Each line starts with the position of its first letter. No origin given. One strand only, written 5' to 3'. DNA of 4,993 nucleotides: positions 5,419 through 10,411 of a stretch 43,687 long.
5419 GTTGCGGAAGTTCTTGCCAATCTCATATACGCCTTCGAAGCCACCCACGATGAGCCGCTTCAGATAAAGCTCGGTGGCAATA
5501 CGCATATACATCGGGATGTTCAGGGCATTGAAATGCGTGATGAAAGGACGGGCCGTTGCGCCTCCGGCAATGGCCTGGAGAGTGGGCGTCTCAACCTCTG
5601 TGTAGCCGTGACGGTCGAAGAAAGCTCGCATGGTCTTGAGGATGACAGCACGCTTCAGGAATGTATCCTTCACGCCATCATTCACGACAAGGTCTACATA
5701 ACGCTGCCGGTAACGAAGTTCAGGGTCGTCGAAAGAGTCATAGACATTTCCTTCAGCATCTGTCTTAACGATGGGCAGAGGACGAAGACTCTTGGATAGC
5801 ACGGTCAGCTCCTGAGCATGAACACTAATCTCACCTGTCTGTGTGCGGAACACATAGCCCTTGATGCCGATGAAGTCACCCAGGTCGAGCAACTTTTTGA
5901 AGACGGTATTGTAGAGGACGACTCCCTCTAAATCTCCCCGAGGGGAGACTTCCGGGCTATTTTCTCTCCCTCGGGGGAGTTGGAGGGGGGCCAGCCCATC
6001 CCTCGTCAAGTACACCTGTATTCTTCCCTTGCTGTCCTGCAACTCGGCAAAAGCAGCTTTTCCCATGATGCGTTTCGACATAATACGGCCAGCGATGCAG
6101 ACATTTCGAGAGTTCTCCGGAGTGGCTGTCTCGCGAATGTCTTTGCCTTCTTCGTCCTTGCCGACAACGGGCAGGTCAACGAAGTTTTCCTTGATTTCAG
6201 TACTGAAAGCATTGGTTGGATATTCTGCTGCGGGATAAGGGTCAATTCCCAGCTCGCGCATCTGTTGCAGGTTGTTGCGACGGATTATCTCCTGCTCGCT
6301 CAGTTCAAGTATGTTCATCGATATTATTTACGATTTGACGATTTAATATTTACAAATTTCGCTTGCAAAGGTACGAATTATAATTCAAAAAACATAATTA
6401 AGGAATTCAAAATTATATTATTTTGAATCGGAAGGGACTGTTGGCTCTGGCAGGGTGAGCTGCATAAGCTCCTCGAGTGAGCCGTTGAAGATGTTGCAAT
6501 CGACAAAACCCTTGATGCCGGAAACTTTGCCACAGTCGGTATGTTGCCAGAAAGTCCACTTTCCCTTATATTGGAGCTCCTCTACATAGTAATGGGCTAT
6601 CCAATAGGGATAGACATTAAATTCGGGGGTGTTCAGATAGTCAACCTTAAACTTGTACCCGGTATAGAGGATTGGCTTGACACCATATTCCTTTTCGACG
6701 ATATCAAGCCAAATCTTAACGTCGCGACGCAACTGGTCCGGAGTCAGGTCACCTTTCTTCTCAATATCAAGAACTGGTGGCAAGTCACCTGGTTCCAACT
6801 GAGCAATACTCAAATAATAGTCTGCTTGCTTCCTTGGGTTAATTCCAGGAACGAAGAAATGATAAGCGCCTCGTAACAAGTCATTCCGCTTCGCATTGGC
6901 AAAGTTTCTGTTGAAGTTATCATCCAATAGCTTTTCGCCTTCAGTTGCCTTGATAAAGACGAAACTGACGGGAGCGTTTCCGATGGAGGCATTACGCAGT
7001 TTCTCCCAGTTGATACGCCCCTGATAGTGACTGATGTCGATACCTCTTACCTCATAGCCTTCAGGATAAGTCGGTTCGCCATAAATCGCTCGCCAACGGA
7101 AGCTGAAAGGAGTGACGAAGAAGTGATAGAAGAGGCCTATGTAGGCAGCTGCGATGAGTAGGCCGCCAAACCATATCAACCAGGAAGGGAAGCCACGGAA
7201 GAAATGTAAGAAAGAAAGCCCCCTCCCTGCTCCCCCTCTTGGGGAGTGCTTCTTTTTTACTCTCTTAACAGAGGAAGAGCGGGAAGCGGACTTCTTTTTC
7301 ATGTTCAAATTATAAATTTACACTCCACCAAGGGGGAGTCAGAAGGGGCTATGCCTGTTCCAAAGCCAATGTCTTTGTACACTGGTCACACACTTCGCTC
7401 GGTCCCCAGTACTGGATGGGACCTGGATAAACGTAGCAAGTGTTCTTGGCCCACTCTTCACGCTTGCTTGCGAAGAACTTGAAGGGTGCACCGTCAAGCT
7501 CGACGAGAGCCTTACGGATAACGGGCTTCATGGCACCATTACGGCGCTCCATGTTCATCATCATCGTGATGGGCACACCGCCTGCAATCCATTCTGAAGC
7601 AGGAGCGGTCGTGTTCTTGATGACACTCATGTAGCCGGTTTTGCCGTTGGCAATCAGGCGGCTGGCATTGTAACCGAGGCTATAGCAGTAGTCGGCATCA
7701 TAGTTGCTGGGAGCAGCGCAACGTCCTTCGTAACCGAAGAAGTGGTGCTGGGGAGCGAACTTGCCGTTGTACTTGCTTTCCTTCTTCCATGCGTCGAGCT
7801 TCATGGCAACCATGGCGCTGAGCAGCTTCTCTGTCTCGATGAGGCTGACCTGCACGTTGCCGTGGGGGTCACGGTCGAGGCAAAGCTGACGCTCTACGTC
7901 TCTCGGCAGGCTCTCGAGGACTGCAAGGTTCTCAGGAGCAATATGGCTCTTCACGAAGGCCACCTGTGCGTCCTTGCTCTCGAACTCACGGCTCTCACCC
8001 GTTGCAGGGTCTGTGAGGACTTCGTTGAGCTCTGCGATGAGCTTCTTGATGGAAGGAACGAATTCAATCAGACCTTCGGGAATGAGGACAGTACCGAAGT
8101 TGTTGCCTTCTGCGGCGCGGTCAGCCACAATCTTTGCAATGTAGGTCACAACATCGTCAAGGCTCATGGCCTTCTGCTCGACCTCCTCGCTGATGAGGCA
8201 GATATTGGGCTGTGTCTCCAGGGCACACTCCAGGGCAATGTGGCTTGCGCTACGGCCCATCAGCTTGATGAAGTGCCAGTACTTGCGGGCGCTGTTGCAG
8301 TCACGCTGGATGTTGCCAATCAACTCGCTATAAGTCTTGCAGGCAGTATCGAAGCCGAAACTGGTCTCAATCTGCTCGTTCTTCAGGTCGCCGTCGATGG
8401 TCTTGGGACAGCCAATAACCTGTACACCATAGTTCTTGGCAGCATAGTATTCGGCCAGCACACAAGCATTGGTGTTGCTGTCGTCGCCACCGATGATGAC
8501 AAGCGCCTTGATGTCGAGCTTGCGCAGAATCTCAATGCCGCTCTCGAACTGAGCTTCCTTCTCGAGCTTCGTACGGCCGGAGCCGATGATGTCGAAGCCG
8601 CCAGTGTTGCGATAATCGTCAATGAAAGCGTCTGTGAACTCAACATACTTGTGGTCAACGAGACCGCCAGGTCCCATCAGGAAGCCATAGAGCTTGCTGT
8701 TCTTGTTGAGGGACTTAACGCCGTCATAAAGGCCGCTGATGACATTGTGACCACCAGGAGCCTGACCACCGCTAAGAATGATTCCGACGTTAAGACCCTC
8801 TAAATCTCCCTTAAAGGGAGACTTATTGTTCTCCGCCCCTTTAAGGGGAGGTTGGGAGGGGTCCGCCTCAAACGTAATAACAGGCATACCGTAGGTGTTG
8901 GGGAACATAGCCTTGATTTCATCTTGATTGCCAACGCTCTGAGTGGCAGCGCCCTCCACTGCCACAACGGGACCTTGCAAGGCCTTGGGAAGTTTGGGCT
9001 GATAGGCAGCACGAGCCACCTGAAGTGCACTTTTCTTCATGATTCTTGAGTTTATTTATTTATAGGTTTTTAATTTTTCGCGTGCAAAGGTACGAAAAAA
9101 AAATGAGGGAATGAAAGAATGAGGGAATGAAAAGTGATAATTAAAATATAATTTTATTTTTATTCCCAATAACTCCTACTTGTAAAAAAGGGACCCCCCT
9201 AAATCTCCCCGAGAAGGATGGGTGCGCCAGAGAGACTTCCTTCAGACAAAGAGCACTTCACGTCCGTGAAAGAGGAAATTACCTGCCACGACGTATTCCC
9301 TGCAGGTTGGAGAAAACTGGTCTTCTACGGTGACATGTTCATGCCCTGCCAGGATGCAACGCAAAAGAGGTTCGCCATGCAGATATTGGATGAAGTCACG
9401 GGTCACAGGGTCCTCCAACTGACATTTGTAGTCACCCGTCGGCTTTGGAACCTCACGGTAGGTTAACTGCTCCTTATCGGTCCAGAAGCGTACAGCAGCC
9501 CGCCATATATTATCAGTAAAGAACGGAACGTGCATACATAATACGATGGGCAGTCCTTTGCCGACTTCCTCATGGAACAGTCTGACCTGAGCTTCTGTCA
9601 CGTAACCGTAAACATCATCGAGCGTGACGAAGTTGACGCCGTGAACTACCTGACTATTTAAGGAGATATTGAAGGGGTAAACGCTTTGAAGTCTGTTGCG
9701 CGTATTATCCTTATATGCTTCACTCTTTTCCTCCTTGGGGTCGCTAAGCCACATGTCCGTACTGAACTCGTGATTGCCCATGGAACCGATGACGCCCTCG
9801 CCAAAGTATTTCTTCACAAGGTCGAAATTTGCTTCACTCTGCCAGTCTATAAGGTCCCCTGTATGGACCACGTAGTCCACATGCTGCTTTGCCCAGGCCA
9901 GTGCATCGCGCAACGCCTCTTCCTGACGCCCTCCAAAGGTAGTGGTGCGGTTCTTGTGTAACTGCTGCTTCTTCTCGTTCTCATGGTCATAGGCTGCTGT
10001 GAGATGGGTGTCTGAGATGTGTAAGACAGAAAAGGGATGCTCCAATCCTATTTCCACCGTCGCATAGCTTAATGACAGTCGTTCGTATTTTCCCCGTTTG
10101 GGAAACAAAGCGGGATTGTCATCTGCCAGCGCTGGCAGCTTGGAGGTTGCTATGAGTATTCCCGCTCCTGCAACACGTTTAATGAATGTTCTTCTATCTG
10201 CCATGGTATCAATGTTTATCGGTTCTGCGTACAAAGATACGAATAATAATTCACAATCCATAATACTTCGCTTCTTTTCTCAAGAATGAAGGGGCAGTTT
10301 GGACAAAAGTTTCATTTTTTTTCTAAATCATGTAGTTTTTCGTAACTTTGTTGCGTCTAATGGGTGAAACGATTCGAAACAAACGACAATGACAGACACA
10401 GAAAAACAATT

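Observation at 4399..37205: Dispersed nested-hairpin palindromic element family inserted in frame in housekeeping genes, always in the same orientation and frame (RPE-like behaviour in a Bacteroidota genome)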

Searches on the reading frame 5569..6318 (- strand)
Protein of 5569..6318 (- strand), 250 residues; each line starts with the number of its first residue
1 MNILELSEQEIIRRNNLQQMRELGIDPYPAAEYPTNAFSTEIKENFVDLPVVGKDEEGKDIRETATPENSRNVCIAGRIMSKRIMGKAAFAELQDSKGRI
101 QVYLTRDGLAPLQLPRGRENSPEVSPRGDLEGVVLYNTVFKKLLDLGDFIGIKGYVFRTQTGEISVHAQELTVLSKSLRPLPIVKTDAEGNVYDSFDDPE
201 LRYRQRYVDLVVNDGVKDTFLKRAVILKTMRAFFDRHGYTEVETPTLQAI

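Call 112: search_solved_structures(query=window:5569-6318:-, max_evalue=0.00001, show_alignments=1)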
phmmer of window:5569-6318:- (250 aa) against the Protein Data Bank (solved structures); distinct sequences matched with E-value up to 0.00001: 37.
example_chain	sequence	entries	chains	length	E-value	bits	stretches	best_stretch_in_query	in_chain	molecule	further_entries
9jkl_A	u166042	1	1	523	2.3e-37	131.8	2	142-248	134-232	Lysine--tRNA ligase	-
3a74_A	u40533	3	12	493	9.3e-37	129.8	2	142-250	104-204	Lysyl-tRNA synthetase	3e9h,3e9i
9kwd_A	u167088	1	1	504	1.2e-36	129.5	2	135-250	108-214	Lysine--tRNA ligase, heat inducible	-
1e1o_A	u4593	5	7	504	1.2e-36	129.4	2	135-250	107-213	LYSYL-TRNA SYNTHETASE, HEAT INDUCIBLE | LYSYL-TRNA SYNTHETASE | LYSYL-TRNA SYNTHETASE (LYSU)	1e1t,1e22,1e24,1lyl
5yzx_A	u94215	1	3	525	1.8e-36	128.8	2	135-250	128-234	Lysine--tRNA ligase, heat inducible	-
1bbu_A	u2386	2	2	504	1.9e-35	125.5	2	135-250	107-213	PROTEIN (LYSYL-TRNA SYNTHETASE)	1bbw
6wbd_A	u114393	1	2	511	5.6e-32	114.2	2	138-248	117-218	Lysine--tRNA ligase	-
6o3f_A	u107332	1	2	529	6.4e-31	110.7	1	8-250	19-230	Lysine--tRNA ligase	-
6nrz_A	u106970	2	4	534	6.6e-31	110.7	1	8-250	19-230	Lysine--tRNA ligase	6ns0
9slz_A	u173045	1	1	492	4.9e-30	107.8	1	142-248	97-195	Lysine--tRNA ligase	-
4ex5_A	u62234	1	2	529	6.5e-27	97.6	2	139-249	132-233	Lysine--tRNA ligase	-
36lw_A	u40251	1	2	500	5.4e-21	78.2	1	142-250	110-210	Lysine--tRNA ligase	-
5vl1_A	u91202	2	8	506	1.1e-19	73.9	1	141-249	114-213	Lysine--tRNA ligase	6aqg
1krs_A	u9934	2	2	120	2.2e-19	72.9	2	70-109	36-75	LYSYL-TRNA SYNTHETASE (PRODUCT OF LYSS GENE)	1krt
7qh8_A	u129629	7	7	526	3e-19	72.5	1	140-249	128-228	Lysine--tRNA ligase 1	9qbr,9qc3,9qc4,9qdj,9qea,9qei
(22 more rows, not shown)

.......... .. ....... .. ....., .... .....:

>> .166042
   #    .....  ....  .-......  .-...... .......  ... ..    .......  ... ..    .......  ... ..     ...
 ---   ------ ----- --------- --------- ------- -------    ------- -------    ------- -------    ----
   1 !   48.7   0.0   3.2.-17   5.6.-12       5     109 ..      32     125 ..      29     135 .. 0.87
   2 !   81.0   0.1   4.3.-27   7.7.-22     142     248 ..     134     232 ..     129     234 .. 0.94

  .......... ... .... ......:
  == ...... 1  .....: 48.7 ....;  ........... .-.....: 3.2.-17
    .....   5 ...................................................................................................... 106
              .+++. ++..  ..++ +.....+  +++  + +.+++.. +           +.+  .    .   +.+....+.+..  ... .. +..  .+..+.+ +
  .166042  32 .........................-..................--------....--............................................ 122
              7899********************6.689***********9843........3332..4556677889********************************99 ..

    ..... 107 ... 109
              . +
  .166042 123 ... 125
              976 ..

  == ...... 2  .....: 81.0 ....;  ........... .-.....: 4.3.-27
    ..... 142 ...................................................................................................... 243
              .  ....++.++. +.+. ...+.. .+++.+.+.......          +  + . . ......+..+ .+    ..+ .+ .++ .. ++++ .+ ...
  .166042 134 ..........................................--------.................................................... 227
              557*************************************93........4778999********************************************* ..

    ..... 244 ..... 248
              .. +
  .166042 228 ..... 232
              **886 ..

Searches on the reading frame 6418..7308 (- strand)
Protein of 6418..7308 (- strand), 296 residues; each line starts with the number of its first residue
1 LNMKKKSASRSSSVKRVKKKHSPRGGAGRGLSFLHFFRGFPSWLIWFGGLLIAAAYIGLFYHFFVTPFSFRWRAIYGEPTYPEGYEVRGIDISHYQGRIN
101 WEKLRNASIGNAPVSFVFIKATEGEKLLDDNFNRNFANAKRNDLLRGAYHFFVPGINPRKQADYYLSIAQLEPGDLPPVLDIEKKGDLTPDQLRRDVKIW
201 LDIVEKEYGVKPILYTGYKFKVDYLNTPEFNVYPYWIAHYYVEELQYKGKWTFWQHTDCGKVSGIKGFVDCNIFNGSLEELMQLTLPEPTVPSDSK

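Call 71: search_protein_families(library=pfam, proteins=[window:6418-7308:-], max_evalue=0.00001)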
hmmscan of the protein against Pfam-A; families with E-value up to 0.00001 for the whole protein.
window:6418-7308:- (296 aa): 1 family
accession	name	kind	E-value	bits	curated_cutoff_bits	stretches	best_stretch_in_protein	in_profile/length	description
PF01183.26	Glyco_hydro_25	-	1.9e-49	168.9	27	1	90-265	1-180/180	Glycosyl hydrolases family 25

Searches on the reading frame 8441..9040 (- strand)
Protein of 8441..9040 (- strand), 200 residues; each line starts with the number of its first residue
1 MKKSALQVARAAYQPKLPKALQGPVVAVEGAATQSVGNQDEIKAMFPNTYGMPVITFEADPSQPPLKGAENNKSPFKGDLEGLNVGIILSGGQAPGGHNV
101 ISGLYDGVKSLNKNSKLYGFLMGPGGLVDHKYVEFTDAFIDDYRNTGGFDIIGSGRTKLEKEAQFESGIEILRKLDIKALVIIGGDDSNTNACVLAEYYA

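Call 111: search_solved_structures(query=window:8441-9040:-, max_evalue=0.00001, show_alignments=1)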
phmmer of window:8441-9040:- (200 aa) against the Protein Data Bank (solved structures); distinct sequences matched with E-value up to 0.00001: 4.
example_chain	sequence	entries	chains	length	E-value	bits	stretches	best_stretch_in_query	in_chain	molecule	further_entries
1kzh_A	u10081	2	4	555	2.3e-49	171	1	4-199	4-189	phosphofructokinase | diphosphate--fructose-6-phosphate 1-phosphotransferase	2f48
10oj_A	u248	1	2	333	3.1e-08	36.8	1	84-197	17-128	ATP-dependent 6-phosphofructokinase isozyme 1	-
1pfk_A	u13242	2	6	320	3.6e-08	36.6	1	84-197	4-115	PHOSPHOFRUCTOKINASE | 6-PHOSPHOFRUCTOKINASE ISOZYME I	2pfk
4a3s_A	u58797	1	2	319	1.1e-06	31.8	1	85-197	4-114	6-PHOSPHOFRUCTOKINASE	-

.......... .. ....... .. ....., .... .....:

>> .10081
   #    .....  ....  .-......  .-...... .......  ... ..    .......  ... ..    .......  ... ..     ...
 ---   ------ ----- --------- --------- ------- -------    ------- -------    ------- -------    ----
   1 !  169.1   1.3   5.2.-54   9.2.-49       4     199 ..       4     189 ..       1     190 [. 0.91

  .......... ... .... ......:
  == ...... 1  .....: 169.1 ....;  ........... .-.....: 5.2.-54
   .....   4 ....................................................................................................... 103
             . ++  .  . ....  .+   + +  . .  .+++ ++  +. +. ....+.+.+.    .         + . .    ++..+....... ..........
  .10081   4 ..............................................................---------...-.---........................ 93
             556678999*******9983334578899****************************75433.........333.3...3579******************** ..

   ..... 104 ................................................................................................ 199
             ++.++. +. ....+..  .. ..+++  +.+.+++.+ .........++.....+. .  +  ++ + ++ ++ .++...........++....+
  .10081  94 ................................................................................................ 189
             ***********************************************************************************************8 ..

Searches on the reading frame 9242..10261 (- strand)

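Call 71: search_protein_families(library=pfam, proteins=[window:9242-10261:-], max_evalue=0.00001)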
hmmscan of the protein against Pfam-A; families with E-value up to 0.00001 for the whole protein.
window:9242-10261:- (339 aa): 1 family
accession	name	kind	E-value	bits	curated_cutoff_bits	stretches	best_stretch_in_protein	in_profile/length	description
PF00149.33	Metallophos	-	5.8e-15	56.7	21.5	1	78-310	2-190/191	Calcineurin-like phosphoesterase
